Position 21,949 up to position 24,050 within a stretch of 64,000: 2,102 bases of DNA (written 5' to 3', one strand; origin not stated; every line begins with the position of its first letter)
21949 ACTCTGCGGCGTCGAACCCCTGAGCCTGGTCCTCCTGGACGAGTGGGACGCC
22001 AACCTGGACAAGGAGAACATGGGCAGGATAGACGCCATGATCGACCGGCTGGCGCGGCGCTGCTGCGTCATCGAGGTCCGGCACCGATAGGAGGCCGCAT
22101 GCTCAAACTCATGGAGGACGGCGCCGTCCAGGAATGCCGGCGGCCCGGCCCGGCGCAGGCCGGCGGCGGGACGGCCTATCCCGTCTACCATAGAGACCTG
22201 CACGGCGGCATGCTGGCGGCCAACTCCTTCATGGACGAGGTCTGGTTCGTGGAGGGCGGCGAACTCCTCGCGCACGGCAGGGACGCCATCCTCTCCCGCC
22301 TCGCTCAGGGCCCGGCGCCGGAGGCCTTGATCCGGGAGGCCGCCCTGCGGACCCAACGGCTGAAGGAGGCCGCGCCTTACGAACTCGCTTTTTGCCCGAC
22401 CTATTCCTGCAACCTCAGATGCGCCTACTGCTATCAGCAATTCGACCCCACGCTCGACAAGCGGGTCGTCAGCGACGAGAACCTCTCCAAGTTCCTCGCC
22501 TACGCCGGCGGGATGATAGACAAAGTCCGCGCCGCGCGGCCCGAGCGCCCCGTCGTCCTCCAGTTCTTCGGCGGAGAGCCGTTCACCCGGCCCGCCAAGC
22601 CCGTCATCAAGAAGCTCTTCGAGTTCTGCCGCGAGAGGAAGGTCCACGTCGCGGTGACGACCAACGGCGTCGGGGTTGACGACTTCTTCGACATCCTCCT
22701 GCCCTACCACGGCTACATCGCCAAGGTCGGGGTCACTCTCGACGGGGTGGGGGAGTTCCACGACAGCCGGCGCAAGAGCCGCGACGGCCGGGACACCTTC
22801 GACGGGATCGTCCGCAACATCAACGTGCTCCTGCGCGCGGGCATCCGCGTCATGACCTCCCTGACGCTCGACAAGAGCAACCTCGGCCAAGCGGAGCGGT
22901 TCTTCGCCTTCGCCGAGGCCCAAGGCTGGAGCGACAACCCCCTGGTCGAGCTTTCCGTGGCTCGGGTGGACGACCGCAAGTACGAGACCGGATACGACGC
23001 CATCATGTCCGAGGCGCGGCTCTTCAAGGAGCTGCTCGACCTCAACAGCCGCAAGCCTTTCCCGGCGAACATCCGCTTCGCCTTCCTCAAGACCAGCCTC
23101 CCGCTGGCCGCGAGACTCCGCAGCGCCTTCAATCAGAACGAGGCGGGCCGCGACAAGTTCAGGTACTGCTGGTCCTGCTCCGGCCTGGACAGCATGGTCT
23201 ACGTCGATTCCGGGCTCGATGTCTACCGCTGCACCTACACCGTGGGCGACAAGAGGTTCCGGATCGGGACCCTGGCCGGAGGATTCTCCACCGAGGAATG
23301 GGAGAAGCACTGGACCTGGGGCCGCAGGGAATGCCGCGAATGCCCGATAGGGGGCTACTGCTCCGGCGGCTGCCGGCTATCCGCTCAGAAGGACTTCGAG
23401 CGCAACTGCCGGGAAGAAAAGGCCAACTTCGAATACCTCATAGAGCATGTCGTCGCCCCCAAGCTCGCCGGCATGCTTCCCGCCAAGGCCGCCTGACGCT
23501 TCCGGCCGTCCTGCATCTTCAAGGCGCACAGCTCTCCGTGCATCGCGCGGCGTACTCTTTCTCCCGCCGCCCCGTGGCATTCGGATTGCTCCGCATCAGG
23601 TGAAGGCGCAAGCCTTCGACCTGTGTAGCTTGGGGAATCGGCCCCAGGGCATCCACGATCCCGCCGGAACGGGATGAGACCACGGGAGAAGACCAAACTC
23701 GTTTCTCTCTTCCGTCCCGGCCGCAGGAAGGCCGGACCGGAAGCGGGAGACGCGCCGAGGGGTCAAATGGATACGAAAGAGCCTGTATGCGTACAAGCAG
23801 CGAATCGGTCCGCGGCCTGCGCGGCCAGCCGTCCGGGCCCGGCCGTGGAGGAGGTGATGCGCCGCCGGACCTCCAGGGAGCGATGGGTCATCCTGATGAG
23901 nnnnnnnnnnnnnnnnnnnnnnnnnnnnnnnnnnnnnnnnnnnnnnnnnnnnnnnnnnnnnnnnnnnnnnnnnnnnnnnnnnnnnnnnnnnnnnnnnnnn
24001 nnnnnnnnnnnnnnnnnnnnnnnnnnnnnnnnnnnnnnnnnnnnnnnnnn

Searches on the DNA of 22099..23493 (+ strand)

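Call 103: search_rna_families(sources=[L001, L003, L006, L007, L009, L010, L095, L102, L103, L111, L118, L119, L131, L169], threshold=gathering)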
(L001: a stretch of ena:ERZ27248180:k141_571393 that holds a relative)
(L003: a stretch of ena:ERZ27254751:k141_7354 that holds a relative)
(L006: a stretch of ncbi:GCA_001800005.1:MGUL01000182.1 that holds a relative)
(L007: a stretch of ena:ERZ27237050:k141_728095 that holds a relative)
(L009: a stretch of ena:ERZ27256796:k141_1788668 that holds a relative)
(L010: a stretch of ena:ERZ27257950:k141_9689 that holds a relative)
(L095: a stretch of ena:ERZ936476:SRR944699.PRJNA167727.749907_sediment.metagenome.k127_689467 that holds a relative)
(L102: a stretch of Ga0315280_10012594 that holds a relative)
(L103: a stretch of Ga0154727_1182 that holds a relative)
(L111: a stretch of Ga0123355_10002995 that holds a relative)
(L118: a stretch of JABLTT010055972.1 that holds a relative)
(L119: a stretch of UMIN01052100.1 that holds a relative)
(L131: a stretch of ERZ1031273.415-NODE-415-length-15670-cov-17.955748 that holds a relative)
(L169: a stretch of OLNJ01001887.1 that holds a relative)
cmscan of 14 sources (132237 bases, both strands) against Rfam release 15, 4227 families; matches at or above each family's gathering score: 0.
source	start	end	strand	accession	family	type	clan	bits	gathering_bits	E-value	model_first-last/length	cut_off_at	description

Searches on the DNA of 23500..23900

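Call 101: search_rna_families(source=window, start=23500, end=23900, threshold=evalue, max_evalue=0.01, show_alignments=3)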
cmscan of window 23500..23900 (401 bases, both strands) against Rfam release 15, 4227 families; matches with E-value up to 0.01: 1.
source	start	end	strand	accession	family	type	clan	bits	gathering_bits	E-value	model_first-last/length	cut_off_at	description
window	23618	23688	+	RF03165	2dG-II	Cis-reg; riboswitch;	CL00123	74.9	60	1.2e-19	1-71/71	no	2dG-II purine riboswitch aptamer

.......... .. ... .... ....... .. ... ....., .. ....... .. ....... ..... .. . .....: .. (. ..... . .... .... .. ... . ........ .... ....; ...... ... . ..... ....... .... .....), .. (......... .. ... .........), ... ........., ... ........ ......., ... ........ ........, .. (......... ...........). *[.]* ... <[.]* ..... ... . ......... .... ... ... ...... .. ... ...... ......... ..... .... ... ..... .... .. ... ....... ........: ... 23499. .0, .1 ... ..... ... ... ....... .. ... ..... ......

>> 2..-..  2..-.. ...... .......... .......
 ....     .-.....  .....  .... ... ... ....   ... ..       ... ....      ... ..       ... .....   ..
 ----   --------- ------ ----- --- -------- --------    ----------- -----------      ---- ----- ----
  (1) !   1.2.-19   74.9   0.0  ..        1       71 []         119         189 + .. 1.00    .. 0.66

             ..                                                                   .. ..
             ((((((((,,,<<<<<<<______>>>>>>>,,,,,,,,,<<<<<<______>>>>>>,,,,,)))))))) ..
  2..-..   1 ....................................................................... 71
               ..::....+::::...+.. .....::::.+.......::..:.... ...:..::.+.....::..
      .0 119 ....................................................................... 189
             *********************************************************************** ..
